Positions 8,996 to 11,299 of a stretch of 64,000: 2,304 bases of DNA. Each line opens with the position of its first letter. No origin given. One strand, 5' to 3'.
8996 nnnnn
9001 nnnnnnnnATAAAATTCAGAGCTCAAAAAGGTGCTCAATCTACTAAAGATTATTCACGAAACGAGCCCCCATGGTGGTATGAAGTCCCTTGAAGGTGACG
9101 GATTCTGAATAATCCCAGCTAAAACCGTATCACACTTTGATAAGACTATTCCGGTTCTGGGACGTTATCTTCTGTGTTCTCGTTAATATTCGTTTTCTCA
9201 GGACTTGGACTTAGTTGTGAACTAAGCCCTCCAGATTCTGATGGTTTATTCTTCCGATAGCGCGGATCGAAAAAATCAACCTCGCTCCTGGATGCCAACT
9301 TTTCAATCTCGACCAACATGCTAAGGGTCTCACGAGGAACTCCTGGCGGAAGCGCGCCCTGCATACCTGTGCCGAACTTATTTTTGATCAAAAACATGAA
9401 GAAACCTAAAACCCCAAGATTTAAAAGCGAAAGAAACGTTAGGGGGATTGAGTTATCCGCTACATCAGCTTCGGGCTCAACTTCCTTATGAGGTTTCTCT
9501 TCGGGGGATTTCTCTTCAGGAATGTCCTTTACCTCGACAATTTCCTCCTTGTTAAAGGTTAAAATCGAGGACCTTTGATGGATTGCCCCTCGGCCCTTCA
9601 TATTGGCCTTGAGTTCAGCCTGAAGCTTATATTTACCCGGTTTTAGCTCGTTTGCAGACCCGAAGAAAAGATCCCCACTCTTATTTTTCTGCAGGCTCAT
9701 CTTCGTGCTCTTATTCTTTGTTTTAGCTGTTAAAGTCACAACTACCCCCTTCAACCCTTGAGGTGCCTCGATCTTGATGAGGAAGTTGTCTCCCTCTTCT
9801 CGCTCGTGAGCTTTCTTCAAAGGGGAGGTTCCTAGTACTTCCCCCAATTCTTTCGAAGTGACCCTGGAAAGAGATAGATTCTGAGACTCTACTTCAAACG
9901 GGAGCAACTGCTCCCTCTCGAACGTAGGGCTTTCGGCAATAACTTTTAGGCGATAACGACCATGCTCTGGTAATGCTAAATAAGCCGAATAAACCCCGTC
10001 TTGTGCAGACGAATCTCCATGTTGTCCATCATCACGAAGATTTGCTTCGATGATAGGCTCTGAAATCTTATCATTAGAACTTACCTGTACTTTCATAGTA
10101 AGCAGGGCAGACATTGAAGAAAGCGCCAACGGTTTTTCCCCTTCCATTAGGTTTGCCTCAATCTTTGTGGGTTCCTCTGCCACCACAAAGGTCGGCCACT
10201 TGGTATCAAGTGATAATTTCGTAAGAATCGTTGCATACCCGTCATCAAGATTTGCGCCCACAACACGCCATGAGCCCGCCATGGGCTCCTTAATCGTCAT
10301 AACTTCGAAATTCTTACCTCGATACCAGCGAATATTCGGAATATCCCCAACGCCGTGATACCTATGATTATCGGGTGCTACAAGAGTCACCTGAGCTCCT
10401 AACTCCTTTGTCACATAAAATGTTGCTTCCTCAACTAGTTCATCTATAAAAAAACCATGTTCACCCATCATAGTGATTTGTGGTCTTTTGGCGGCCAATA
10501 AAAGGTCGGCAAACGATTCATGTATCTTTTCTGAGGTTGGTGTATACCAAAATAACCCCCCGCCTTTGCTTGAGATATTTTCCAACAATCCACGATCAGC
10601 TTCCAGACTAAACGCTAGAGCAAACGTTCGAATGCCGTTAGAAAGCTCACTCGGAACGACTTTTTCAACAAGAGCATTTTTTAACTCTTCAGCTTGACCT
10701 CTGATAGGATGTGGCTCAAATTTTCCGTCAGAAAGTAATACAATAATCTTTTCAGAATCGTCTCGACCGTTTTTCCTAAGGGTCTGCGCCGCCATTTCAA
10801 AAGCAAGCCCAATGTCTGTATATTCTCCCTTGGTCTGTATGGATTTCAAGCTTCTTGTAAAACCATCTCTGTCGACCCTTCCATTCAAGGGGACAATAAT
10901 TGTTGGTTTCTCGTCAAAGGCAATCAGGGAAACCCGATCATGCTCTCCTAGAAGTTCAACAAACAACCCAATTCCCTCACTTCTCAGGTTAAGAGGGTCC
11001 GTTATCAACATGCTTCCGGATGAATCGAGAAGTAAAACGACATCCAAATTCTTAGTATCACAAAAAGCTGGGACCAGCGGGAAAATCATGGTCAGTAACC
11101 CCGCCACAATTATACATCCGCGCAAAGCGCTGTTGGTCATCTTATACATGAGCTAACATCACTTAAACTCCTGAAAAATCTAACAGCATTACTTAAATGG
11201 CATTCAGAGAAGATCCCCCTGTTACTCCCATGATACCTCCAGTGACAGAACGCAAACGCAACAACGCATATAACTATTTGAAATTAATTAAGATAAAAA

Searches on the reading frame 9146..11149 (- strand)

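Call 15: search_protein_families(library=pfam, proteins=[window:9146-11149:-])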
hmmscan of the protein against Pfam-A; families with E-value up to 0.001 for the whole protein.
window:9146-11149:- (667 aa): 3 families
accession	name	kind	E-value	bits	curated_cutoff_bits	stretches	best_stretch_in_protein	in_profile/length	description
PF00092.34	VWA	-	5.5e-18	66.2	23.8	1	36-211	1-170/174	von Willebrand factor type A domain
PF13519.12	VWA_2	-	2.4e-15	57.5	27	1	37-143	1-107/107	von Willebrand factor type A domain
PF23560.1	GBD_Hemicentin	-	6.2e-05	23.3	27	1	230-296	17-83/100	Hemicentin galactose-binding domain-like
